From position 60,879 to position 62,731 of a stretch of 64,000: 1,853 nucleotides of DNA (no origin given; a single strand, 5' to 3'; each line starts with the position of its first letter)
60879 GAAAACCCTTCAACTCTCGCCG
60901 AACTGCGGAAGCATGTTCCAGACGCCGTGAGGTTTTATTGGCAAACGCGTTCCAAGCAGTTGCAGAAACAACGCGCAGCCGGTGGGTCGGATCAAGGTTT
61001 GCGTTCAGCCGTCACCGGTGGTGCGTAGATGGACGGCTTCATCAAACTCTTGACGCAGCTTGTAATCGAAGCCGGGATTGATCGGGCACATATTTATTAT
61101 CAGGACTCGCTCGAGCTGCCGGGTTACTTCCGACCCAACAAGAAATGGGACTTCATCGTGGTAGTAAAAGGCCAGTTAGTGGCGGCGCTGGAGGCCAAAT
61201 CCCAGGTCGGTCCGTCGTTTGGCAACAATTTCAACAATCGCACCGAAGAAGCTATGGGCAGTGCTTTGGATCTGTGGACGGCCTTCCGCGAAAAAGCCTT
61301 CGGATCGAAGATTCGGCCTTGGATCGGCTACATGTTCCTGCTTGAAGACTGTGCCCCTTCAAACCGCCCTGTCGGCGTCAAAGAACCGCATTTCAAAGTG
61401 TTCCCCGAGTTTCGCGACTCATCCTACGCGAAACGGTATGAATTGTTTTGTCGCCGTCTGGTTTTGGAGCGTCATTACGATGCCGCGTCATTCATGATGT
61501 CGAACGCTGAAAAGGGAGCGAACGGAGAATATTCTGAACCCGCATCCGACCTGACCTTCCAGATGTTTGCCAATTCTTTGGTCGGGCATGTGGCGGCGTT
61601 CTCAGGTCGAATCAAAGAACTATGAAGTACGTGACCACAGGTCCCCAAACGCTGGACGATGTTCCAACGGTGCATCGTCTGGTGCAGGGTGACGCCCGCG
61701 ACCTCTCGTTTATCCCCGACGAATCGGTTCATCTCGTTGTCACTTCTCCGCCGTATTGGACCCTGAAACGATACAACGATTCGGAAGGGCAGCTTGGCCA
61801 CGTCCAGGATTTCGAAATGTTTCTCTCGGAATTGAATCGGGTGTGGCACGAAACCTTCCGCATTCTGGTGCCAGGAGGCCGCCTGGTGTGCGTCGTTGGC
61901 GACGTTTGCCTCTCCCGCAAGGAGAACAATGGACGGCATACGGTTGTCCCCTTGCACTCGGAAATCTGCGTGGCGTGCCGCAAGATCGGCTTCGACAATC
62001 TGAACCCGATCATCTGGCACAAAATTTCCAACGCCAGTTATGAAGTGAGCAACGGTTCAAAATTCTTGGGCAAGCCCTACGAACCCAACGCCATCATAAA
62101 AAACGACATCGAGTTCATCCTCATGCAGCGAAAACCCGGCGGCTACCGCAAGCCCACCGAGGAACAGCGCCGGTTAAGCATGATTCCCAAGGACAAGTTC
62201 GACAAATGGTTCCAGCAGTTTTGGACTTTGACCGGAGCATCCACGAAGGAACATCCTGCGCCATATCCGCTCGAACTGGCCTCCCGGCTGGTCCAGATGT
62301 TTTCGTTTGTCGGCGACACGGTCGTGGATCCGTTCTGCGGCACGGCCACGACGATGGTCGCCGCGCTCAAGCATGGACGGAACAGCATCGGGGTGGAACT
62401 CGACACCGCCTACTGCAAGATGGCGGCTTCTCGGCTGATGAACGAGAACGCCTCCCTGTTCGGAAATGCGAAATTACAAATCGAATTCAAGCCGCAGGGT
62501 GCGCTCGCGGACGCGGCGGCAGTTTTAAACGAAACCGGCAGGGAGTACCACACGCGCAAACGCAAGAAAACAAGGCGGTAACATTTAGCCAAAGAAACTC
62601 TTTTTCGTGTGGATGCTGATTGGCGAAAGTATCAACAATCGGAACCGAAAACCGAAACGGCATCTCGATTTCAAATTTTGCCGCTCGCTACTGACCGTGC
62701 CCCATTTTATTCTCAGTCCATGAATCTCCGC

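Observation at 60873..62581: Restriction-modification pair whose nuclease is split by TAG-ATG at the junction of two contiguous ORFs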

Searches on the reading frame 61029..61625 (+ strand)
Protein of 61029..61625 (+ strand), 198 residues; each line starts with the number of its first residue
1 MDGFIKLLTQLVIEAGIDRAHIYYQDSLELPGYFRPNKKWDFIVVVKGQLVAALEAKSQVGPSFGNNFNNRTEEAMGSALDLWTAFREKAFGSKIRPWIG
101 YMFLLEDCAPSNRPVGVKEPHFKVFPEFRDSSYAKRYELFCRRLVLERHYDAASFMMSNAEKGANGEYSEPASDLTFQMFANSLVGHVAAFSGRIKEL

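Call 3: search_protein_families(library=pfam, proteins=[window:61029-61622:+], max_evalue=0.1)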
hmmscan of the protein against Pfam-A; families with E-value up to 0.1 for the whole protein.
seq(198 aa): 1 family
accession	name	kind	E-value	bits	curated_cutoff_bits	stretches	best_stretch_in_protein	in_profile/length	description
PF04555.19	XhoI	-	4.8e-80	268.4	25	1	1-170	22-191/191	Restriction endonuclease XhoI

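Call 43: find_encoding_contigs(protein=window:61029-61625:+, flank=3000, max_places=10)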
Protein window:61029-61625:+ (198 aa): 3 contigs read that carry it; 2 places shown.
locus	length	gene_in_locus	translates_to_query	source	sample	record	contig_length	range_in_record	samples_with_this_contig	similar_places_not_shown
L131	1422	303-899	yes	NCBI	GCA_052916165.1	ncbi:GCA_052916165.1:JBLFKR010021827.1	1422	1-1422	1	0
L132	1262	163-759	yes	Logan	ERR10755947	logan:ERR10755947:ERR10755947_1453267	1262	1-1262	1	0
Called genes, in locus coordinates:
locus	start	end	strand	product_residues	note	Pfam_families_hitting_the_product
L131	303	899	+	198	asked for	PF04555:XhoI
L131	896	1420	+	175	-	?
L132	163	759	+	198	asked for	PF04555:XhoI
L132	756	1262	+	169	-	?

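Call 49: list_cluster_members(proteins=[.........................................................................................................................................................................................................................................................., window:61029-61622:+, window:60873-61025:+, P0001])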
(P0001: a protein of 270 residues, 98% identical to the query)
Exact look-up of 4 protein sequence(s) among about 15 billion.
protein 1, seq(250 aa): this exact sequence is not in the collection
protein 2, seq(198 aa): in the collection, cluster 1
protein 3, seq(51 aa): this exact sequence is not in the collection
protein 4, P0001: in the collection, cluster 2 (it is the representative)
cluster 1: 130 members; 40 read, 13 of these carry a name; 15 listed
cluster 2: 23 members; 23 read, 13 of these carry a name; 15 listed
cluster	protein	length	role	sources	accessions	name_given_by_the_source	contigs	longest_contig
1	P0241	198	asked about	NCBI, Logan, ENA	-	-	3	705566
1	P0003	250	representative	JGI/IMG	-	hypothetical protein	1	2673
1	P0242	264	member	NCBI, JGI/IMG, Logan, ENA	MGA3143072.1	MAG: PaeR7I family type II restriction endonuclease [Verrucomicrobiota bacterium] | hypothetical protein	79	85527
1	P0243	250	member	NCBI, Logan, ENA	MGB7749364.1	MAG: PaeR7I family type II restriction endonuclease [Verrucomicrobiia bacterium]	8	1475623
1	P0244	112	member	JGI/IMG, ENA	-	hypothetical protein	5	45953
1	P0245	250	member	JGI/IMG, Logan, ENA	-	hypothetical protein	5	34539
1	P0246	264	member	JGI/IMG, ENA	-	hypothetical protein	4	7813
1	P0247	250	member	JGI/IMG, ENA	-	hypothetical protein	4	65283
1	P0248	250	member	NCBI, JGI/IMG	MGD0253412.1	MAG: PaeR7I family type II restriction endonuclease [Verrucomicrobiota bacterium] | hypothetical protein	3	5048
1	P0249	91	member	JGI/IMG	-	hypothetical protein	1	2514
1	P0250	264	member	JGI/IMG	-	hypothetical protein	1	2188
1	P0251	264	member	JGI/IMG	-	hypothetical protein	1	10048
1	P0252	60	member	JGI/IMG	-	hypothetical protein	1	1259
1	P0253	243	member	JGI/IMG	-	hypothetical protein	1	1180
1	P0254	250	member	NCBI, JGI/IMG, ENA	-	-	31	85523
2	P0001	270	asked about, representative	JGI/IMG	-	hypothetical protein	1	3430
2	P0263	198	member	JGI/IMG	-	hypothetical protein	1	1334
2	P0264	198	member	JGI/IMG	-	hypothetical protein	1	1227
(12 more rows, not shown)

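Call 50: find_encoding_contigs(protein=P0263, flank=1500, max_places=3)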
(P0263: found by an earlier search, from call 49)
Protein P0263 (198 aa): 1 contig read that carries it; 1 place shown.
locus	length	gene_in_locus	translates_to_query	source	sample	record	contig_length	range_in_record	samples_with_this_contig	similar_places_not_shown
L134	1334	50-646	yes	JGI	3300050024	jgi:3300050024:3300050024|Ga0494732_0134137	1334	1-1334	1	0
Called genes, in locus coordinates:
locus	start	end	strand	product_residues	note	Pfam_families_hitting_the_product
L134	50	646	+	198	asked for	PF04555:XhoI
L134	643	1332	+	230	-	?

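Call 51: find_encoding_contigs(protein=P0264, flank=1500, max_places=3)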
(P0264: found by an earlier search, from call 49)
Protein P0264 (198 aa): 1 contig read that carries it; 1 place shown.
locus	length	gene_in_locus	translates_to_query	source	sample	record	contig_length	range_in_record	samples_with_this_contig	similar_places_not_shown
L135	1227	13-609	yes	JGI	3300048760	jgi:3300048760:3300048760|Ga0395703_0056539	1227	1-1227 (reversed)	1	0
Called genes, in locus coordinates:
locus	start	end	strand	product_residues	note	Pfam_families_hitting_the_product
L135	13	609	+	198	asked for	PF04555:XhoI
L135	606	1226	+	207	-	?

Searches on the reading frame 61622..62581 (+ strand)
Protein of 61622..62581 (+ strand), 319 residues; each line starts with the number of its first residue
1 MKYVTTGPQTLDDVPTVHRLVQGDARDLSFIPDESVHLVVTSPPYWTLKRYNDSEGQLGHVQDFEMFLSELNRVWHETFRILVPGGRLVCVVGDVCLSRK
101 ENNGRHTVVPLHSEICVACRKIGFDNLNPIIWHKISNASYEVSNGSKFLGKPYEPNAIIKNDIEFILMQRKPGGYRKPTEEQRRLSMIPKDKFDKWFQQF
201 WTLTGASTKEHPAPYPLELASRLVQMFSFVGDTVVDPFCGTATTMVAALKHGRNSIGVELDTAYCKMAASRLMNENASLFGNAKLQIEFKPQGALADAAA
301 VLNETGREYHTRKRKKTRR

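Call 3: search_protein_families(library=pfam, proteins=[window:61622-62581:+], max_evalue=0.1)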
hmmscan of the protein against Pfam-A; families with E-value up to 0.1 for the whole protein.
window:61622-62581:+ (319 aa): 6 families
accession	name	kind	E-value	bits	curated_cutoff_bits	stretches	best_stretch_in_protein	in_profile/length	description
PF01555.25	N6_N4_Mtase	-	1.4e-38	133.5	26.7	1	36-269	1-220/221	DNA methylase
PF01170.24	UPF0020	-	1.9e-05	24.9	22.3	1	210-257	7-55/197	RMKL-like, methyltransferase domain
PF08241.18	Methyltransf_11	-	0.00012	23.1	21.2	0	20-90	46-95/95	Methyltransferase domain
PF13649.12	Methyltransf_25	-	0.00056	21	27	0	234-277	1-46/97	Methyltransferase domain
PF02086.21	MethyltransfD12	-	0.081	13.1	22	0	219-256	8-46/253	D12 class N6 adenine-specific DNA methyltransferase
PF08123.19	DOT1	-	0.096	12.6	23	0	240-296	54-111/205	Histone methylation protein DOT1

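Call 4: search_protein_families(library=ncbifam, proteins=[window:61622-62581:+], max_evalue=0.1)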
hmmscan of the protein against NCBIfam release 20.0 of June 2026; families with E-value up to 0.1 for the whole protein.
window:61622-62581:+ (319 aa): 8 families
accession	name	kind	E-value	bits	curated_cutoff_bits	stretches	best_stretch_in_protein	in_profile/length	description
NF008572.0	PRK11524.1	equivalog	4.1e-18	65.5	292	2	209-275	193-259/294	adenine-specific DNA-methyltransferase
NF010253.0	PRK13699.1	subfamily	6.2e-14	52.2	244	1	206-277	139-210/226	DNA methyltransferase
NF050803.1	DnaMtaseCcrMCaul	equivalog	1.6e-13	50.4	830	1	207-276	182-251/350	adenine-specific DNA-methyltransferase CcrM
NF040721.1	Trm14_Arch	equivalog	5.2e-07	29.1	280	1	210-255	170-216/370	tRNA (guanine(6)-N2)-methyltransferase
NF045667.1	MTase_DVU1556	equivalog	0.00011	21.7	155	0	218-289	9-80/213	DVU_1556 family methyltransferase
TIGR01177.1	TIGR01177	hypoth_equivalog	0.00011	21.6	316.55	1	231-263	183-215/330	TIGR01177 family methyltransferase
NF043040.1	corrin_prot_MT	hypoth_equivalog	0.0026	17.2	180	0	221-277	32-88/216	corrinoid protein-associated methyltransferase CpaM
NF040850.1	Trm14_Thcoccales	equivalog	0.011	14.6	480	1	210-252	197-240/365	tRNA (guanine(6)-N2)-methyltransferase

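Call 36: search_solved_structures(query=window:61622-62578:+, max_evalue=0.001)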
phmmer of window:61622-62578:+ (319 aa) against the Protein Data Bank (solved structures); distinct sequences matched with E-value up to 0.001: 12.
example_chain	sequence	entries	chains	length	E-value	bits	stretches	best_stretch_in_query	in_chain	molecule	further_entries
2zie_A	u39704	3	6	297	1.1e-113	383.3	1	17-275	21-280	Putative modification methylase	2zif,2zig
8s9m_A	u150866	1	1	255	4.4e-14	56.1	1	188-276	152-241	DNA cytosine-N4 methyltransferase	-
8s9n_A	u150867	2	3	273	5.4e-14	55.8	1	188-275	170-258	DNA cytosine-N4 methyltransferase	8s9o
8urk_A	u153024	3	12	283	1.8e-13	54.1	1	194-272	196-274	Methyltransferase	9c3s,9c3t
9c3u_A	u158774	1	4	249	1.8e-13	54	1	194-272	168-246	Methyltransferase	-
6pbd_A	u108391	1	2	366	3.7e-09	39.9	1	207-273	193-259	Modification methylase CcrMI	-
1boo_A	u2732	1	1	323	2.5e-08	37.2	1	207-278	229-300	PROTEIN (N-4 CYTOSINE-SPECIFIC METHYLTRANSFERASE PVU II)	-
1eg2_A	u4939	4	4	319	3e-08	36.9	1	209-260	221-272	MODIFICATION METHYLASE RSRI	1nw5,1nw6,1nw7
1nw8_A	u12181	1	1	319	3.9e-08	36.5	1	209-260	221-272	MODIFICATION METHYLASE RSRI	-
1g60_A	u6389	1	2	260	2.6e-06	30.5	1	210-268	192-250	Adenine-specific Methyltransferase MboIIA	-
5hek_A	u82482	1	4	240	9.9e-06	28.6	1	203-272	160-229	Adenine specific DNA methyltransferase (DpnA)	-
5hfj_A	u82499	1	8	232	1.1e-05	28.5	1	203-272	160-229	Adenine specific DNA methyltransferase (DpnA)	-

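Call 44: find_encoding_contigs(protein=window:61622-62581:+, flank=3000, max_places=10)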
Protein window:61622-62581:+ (319 aa): 1 contig read that carries it; 1 place shown.
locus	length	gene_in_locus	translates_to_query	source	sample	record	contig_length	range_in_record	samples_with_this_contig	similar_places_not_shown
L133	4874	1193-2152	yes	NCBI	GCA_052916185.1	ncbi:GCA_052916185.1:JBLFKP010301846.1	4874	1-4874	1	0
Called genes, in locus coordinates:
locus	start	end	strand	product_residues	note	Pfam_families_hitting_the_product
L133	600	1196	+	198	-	PF04555:XhoI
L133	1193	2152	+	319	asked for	PF01170:UPF0020 (faint), PF01555:N6_N4_Mtase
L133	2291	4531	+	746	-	PF00270:DEAD, PF00271:Helicase_C, PF16124:RecQ_Zn_bind, PF09382:RQC, PF00570:HRDC, PF14493:HTH_40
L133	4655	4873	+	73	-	?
